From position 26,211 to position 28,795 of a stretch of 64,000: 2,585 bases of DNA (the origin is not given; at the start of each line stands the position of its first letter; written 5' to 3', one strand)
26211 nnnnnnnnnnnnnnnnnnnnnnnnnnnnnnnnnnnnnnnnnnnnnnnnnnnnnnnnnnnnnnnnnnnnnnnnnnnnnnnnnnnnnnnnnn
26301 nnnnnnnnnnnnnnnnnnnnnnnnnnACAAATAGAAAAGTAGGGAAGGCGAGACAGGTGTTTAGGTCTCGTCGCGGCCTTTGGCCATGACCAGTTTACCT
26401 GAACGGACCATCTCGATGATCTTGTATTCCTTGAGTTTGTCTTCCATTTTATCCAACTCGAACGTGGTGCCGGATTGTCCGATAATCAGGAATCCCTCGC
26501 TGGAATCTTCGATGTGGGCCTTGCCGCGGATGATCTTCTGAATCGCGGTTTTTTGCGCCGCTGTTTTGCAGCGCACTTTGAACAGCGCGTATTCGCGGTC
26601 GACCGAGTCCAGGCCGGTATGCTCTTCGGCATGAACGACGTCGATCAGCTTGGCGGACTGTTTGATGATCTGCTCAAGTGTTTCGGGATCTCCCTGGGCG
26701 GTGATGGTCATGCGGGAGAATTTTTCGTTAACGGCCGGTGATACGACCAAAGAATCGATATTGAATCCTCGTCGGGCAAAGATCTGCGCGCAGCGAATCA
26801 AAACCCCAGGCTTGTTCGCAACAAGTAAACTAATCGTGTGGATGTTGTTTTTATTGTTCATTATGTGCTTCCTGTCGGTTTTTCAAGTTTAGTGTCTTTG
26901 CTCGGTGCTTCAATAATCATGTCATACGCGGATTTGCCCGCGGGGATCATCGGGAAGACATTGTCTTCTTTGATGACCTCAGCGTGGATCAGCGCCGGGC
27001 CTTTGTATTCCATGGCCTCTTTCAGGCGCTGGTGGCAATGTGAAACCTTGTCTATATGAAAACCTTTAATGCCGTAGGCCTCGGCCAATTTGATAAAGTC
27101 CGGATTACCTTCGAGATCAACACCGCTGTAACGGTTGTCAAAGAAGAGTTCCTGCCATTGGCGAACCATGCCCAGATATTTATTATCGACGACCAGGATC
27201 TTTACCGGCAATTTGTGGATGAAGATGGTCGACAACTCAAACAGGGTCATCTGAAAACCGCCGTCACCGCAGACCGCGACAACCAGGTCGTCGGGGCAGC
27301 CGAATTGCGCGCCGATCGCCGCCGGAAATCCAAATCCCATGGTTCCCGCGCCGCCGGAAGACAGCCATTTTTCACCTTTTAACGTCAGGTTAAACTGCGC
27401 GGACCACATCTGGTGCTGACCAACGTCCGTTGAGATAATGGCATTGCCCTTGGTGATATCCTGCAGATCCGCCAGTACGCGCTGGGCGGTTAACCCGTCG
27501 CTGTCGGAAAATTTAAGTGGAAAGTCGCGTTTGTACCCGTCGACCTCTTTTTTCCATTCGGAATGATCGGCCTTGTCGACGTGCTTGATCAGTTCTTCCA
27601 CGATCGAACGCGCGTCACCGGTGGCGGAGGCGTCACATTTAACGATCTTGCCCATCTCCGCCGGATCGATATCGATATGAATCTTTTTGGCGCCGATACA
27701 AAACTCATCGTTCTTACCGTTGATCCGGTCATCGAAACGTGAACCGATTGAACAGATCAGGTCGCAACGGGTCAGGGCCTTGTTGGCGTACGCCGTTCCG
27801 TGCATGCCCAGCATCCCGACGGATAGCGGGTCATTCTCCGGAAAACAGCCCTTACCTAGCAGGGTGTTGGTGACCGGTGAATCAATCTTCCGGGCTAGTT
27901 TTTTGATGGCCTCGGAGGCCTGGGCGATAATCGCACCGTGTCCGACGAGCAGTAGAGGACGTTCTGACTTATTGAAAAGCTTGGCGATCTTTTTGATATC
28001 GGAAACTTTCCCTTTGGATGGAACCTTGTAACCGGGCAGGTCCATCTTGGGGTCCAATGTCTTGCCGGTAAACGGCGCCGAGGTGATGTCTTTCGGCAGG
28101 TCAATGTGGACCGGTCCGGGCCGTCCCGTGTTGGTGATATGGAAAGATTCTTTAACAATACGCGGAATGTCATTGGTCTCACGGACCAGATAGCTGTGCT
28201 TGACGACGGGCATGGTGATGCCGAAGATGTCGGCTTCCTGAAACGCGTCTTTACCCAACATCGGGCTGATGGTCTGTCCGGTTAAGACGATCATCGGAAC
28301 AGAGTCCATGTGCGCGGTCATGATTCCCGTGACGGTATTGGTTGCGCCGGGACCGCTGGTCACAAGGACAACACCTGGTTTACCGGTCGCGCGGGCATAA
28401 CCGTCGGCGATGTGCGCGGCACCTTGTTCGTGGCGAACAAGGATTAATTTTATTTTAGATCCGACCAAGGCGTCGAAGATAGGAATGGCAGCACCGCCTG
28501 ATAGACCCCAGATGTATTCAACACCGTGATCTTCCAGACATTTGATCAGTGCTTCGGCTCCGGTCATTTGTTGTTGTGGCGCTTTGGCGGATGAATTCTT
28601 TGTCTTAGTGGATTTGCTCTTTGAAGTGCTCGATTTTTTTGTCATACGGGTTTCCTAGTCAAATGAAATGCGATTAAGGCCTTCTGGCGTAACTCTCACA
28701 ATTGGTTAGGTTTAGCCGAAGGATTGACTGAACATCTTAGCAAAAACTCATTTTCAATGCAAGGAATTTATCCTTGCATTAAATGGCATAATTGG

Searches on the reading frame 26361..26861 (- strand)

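Call 75: search_protein_families(library=pfam, proteins=[window:26361-26861:-])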
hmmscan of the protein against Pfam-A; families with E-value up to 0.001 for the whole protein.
window:26361-26861:- (166 aa): 4 families
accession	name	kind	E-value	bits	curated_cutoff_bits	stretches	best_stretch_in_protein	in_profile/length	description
PF22629.2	ACT_AHAS_ss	-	3.1e-21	75.7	27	1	10-76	1-66/67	AHAS small subunit-like ACT domain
PF10369.15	ALS_ss_C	-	1.7e-14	54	23.2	1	89-162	1-74/74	Small subunit of acetolactate synthase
PF13710.12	ACT_5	-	5.8e-12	45.7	27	1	17-77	2-61/62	ACT domain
PF01842.31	ACT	-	1.3e-10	41.3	27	1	8-68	1-60/66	ACT domain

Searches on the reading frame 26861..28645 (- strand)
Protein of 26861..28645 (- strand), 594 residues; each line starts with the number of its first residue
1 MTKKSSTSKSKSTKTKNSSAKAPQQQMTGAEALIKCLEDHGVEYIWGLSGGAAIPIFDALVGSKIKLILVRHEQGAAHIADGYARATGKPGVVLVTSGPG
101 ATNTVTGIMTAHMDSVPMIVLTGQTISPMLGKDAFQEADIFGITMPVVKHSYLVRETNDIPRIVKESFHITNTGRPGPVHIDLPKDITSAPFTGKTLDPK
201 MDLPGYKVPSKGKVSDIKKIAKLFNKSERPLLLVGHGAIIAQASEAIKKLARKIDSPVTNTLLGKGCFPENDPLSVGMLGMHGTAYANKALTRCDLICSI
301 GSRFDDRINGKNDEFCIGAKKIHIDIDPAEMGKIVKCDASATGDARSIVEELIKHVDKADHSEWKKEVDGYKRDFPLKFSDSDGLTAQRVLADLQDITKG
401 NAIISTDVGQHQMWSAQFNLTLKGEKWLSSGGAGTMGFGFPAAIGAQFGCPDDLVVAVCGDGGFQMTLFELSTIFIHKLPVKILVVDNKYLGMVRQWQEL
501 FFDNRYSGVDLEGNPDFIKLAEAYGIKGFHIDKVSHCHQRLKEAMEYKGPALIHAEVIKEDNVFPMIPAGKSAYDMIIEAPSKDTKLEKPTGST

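Call 75: search_protein_families(library=pfam, proteins=[window:26861-28645:-])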
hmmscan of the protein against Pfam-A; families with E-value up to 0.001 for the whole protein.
window:26861-28645:- (594 aa): 3 families
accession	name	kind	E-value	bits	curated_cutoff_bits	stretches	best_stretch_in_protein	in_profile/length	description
PF02775.26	TPP_enzyme_C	-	5e-51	172.9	21.9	1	407-554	1-150/151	Thiamine pyrophosphate enzyme, C-terminal TPP binding domain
PF00205.28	TPP_enzyme_M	-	2.5e-43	147.5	30.4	1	217-352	1-137/137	Thiamine pyrophosphate enzyme, central domain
PF02776.23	TPP_enzyme_N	-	3.1e-42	143.5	26.8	1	27-141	1-117/119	Thiamine pyrophosphate enzyme, N-terminal TPP binding domain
